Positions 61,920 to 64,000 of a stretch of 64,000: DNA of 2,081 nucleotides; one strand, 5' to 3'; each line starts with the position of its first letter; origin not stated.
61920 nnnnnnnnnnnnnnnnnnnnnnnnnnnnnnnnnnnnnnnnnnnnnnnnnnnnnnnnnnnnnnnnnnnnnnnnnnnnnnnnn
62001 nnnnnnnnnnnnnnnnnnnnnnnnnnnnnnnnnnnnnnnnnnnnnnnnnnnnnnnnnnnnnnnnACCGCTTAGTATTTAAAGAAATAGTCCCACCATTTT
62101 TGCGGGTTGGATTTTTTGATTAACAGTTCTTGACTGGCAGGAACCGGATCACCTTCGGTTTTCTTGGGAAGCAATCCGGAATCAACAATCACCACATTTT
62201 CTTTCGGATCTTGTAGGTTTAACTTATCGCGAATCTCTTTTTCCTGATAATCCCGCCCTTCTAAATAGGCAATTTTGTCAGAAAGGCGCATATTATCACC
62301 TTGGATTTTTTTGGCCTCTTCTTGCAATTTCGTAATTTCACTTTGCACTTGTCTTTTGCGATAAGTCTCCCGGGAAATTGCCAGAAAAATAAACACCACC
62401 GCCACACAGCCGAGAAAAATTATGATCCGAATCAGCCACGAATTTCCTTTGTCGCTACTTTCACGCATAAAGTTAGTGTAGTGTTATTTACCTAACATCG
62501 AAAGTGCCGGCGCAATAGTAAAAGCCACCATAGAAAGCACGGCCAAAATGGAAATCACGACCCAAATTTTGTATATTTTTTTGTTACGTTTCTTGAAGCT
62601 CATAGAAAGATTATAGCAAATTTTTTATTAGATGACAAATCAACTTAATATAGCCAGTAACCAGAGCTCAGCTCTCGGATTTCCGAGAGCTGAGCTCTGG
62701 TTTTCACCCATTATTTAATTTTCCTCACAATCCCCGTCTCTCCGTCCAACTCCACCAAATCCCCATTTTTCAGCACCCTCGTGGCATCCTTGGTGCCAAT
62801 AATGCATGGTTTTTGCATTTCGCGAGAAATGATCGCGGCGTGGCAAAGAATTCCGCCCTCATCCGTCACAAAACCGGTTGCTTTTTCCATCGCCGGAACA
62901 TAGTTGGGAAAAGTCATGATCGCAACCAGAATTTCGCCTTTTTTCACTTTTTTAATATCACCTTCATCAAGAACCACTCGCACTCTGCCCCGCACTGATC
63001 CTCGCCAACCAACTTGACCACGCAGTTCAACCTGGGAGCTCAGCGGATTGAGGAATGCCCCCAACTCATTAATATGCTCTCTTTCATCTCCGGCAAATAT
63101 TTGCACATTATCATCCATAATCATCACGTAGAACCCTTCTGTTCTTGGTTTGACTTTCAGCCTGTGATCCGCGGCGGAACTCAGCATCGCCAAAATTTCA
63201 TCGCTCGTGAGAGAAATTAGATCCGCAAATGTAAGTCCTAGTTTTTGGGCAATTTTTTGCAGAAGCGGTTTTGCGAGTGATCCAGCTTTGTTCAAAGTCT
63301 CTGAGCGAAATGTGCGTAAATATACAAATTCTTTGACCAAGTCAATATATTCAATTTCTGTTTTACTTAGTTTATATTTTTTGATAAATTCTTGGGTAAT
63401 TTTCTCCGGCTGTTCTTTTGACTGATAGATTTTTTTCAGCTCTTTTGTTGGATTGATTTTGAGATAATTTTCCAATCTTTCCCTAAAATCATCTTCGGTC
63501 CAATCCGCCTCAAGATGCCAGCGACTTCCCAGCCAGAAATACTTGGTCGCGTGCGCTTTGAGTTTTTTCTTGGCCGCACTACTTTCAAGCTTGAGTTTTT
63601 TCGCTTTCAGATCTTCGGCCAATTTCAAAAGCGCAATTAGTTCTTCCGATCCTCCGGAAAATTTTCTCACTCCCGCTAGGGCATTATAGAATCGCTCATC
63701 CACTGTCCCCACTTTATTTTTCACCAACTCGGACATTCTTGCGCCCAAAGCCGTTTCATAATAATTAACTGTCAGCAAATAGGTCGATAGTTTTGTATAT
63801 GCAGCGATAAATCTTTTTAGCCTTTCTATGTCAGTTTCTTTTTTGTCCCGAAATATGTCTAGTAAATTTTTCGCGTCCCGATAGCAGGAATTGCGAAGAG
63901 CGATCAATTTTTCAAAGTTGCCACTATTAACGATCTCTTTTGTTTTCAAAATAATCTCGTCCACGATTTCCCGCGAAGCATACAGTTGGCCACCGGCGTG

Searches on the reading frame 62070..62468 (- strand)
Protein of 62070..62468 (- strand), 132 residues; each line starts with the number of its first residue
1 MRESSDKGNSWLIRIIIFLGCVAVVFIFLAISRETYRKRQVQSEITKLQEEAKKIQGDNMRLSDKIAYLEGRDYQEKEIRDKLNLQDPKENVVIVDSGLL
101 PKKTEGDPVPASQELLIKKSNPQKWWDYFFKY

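Call 71: search_protein_families(library=pfam, max_evalue=0.000001, proteins=[window:62070-62468:-])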
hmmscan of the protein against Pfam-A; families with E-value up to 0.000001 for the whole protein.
window:62070-62468:- (132 aa): 1 family
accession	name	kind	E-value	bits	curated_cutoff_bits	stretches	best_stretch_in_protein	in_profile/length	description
PF04977.20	DivIC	-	3e-10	40.2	28.9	1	20-95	3-77/80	Septum formation initiator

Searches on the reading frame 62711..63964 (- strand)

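Call 71: search_protein_families(library=pfam, max_evalue=0.000001, proteins=[window:62711-63964:-])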
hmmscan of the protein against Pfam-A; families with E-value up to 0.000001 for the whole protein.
window:62711-63964:- (417 aa): 1 family
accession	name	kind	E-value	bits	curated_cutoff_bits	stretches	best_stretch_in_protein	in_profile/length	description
PF00391.29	PEP-utilizers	-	1.9e-25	88.7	23.1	1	341-411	2-72/72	PEP-utilising enzyme, mobile domain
